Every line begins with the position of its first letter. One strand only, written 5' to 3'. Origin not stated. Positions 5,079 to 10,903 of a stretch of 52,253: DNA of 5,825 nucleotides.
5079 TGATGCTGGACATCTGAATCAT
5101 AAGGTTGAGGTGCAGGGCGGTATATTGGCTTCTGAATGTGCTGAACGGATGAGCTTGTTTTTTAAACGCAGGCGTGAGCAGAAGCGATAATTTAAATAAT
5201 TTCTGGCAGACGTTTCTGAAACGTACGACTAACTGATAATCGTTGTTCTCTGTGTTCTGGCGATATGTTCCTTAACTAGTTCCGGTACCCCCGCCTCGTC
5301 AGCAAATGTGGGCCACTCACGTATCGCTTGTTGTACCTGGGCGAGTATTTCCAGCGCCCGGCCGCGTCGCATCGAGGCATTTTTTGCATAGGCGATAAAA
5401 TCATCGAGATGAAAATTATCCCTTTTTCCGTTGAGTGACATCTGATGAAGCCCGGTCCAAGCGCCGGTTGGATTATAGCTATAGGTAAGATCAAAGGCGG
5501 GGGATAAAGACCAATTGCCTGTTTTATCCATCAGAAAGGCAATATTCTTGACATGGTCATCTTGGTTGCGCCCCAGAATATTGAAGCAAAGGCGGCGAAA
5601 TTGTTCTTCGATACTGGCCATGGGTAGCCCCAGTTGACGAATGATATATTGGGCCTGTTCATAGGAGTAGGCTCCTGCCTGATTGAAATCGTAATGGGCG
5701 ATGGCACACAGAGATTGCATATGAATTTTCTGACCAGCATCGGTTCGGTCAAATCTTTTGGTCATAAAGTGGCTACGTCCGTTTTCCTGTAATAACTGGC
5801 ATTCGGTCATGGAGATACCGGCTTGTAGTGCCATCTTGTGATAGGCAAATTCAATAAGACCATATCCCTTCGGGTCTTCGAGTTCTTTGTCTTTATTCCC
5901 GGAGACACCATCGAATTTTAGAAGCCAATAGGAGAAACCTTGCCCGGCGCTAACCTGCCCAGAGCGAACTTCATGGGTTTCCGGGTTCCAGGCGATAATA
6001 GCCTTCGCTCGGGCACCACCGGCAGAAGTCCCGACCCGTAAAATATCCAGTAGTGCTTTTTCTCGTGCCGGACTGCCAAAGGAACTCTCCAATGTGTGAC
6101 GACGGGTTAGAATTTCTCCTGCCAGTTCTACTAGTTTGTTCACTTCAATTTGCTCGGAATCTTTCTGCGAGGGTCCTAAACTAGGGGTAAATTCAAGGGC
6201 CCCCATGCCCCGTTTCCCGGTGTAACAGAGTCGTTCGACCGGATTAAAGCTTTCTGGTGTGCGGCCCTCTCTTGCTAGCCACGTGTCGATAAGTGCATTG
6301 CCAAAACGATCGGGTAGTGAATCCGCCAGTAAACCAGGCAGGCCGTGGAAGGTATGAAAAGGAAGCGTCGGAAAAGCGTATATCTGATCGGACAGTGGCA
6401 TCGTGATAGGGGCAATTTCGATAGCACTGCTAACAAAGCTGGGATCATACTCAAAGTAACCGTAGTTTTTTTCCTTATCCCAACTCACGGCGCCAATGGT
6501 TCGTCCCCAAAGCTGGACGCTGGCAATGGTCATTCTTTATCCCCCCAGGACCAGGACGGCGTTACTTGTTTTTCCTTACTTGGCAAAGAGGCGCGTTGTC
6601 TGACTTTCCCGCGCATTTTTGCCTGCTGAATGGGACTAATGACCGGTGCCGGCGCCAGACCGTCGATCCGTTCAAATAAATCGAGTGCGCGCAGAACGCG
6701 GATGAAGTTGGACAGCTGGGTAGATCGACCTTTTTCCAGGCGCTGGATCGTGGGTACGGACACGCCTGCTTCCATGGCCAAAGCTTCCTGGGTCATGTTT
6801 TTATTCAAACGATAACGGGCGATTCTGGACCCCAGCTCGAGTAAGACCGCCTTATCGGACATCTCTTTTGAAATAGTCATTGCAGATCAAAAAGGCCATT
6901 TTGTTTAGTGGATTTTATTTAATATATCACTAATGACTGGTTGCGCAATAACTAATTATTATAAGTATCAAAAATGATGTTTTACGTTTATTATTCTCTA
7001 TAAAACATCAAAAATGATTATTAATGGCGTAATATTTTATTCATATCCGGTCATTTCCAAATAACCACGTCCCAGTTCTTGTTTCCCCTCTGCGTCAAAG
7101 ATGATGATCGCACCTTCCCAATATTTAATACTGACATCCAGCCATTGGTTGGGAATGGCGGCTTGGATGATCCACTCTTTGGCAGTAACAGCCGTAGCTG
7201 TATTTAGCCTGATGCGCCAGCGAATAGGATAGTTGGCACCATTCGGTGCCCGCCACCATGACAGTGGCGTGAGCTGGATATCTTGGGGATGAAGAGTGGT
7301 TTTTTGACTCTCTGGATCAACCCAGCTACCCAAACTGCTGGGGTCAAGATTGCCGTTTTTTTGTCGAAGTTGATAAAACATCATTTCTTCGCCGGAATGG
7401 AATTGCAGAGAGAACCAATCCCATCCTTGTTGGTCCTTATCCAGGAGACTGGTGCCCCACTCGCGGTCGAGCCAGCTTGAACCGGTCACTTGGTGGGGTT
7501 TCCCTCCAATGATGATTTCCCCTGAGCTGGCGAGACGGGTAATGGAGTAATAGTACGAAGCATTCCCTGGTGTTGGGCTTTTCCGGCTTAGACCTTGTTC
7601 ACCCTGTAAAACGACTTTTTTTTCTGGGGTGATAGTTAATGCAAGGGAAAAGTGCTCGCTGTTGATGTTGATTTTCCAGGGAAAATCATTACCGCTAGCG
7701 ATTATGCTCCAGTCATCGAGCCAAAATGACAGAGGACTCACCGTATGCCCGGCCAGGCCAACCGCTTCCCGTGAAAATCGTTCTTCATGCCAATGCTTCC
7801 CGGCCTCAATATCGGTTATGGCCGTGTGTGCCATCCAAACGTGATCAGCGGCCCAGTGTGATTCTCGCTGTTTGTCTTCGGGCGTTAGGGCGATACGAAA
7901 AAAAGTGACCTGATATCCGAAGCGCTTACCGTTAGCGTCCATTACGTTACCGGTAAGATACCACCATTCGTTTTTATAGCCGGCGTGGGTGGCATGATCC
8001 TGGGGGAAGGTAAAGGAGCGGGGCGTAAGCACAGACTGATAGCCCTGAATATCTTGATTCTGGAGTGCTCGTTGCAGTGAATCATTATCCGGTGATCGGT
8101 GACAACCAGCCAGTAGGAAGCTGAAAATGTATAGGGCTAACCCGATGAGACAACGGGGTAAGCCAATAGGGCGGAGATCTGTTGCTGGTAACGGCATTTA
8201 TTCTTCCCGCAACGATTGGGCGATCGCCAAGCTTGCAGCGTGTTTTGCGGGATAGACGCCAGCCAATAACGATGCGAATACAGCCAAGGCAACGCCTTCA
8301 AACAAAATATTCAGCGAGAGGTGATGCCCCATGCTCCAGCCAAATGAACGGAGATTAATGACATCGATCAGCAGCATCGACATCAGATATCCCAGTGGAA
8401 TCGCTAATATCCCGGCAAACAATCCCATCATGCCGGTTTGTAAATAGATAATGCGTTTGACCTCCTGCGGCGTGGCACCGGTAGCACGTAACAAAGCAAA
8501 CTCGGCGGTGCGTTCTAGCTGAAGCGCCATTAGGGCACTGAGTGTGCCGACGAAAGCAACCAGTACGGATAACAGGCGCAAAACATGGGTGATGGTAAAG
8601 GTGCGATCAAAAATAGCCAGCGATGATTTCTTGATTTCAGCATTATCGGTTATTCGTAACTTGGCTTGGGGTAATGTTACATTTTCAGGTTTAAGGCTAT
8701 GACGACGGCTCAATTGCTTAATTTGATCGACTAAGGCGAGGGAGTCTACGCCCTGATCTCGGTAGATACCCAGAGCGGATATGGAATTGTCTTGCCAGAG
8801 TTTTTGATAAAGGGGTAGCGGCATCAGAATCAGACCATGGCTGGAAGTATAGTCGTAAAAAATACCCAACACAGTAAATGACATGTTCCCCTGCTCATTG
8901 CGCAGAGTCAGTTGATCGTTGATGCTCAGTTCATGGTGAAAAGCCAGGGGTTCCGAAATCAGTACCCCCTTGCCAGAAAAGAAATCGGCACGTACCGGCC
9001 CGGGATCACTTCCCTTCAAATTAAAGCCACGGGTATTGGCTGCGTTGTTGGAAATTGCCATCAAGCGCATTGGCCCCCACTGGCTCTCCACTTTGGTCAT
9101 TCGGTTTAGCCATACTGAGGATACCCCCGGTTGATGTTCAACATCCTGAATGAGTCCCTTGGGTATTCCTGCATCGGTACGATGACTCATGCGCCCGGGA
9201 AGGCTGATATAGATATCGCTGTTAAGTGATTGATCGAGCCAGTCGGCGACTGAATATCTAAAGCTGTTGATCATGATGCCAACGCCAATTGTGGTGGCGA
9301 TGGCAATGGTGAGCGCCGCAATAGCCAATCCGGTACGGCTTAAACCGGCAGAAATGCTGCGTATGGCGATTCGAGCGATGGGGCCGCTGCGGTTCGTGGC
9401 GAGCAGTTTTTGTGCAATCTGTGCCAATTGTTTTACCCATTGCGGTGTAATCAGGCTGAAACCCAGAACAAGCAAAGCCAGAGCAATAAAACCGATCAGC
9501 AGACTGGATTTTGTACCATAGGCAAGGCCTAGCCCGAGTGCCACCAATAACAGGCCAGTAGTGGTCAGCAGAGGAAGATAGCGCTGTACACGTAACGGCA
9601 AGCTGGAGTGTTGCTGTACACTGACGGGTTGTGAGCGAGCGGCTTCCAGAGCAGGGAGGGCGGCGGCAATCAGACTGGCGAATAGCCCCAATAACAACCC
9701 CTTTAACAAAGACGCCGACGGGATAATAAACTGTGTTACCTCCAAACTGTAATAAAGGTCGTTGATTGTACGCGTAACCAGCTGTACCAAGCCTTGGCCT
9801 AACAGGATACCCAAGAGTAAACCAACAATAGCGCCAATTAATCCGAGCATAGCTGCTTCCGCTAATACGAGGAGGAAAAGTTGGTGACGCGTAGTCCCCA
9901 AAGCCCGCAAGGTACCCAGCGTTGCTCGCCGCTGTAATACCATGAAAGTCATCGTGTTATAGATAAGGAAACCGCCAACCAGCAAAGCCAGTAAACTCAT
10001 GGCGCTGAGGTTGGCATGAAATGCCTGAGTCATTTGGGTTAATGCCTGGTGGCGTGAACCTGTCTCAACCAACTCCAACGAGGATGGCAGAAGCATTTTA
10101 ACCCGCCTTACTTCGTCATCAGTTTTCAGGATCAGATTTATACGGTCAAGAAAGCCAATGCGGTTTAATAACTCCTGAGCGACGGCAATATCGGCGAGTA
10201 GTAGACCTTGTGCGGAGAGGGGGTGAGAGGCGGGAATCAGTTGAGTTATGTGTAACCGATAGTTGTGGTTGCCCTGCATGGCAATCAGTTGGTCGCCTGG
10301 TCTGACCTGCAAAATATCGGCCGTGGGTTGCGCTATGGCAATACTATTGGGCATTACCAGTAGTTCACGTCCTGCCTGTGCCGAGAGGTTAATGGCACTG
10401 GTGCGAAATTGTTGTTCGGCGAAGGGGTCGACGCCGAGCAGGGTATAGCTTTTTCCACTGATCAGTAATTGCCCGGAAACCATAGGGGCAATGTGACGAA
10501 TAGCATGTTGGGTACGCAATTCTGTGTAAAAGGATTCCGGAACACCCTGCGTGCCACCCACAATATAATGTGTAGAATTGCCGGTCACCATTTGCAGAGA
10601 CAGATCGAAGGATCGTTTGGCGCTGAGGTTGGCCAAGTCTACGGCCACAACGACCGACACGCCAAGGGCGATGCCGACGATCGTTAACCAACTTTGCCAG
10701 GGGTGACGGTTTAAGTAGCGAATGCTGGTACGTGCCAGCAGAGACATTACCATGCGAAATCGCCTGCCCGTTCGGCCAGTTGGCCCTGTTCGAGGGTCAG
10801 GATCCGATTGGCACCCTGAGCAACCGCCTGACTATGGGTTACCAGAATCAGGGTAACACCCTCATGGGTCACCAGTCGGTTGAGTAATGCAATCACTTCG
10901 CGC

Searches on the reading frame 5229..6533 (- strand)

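Call 66: search_protein_families(library=pfam, proteins=[window:5229-6533:-], max_evalue=0.00001)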
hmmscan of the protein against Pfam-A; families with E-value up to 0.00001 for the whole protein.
window:5229-6533:- (434 aa): 2 families
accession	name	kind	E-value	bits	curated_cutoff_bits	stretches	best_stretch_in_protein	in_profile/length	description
PF07804.18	HipA_C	-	4.6e-51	173.9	30.5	1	169-406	1-212/213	HipA-like C-terminal domain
PF13657.11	Couple_hipA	-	1.7e-20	73.8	22.5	1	5-115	2-98/99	HipA N-terminal domain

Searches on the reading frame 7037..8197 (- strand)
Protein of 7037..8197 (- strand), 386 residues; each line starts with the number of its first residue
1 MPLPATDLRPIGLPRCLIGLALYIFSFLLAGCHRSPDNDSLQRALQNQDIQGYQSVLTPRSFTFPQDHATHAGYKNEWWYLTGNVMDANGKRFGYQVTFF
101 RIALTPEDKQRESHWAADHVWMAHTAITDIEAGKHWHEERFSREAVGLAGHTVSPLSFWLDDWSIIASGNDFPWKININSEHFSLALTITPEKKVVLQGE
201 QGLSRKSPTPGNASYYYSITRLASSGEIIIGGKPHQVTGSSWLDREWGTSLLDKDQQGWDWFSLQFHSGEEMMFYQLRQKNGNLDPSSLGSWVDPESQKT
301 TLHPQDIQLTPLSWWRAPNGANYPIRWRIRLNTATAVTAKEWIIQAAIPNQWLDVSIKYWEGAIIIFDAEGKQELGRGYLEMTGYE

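Call 66: search_protein_families(library=pfam, proteins=[window:7037-8197:-], max_evalue=0.00001)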
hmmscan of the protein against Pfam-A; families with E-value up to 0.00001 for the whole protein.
window:7037-8197:- (386 aa): 2 families
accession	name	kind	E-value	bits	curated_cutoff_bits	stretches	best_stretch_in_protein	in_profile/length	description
PF07143.17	CrtC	-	1.5e-62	211.6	22.5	1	77-249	2-168/168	CrtC N-terminal lipocalin domain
PF17186.10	Lipocalin_9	-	1.9e-39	135.3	26.2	1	252-385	1-131/131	Lipocalin-like domain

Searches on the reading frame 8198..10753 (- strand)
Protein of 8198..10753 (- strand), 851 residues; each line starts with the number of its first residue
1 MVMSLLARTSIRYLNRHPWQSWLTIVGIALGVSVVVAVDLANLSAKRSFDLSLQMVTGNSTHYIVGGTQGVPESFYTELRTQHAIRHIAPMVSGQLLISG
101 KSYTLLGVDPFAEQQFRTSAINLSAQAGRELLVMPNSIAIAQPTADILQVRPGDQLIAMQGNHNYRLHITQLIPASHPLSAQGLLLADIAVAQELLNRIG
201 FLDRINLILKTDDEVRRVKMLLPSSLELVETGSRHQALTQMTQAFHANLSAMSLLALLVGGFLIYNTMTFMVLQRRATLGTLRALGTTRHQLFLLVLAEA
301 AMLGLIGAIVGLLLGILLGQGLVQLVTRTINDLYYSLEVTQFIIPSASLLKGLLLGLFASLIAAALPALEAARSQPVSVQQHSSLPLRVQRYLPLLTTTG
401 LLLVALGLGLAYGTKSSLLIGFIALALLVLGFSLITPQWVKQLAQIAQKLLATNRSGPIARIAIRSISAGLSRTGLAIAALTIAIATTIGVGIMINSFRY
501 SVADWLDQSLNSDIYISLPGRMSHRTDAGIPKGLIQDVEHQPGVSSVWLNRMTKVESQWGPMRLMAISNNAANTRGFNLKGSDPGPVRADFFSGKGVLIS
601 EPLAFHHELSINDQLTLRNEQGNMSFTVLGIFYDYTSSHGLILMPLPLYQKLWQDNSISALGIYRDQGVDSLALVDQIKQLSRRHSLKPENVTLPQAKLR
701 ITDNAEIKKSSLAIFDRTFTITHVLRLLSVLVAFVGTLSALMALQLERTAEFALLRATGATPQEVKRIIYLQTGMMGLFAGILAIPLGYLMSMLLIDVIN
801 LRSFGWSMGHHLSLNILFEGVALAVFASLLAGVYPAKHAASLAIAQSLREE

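Call 66: search_protein_families(library=pfam, proteins=[window:8198-10753:-], max_evalue=0.00001)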
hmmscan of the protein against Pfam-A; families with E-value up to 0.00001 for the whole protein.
window:8198-10753:- (851 aa): 2 families
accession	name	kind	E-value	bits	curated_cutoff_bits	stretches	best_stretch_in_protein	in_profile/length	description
PF02687.27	FtsX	-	4.9e-32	110.9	25.5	2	251-376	2-120/120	FtsX-like permease C-terminal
PF12704.14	MacB_PCD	-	2.6e-21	77.3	27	2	474-680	1-206/207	MacB-like periplasmic core domain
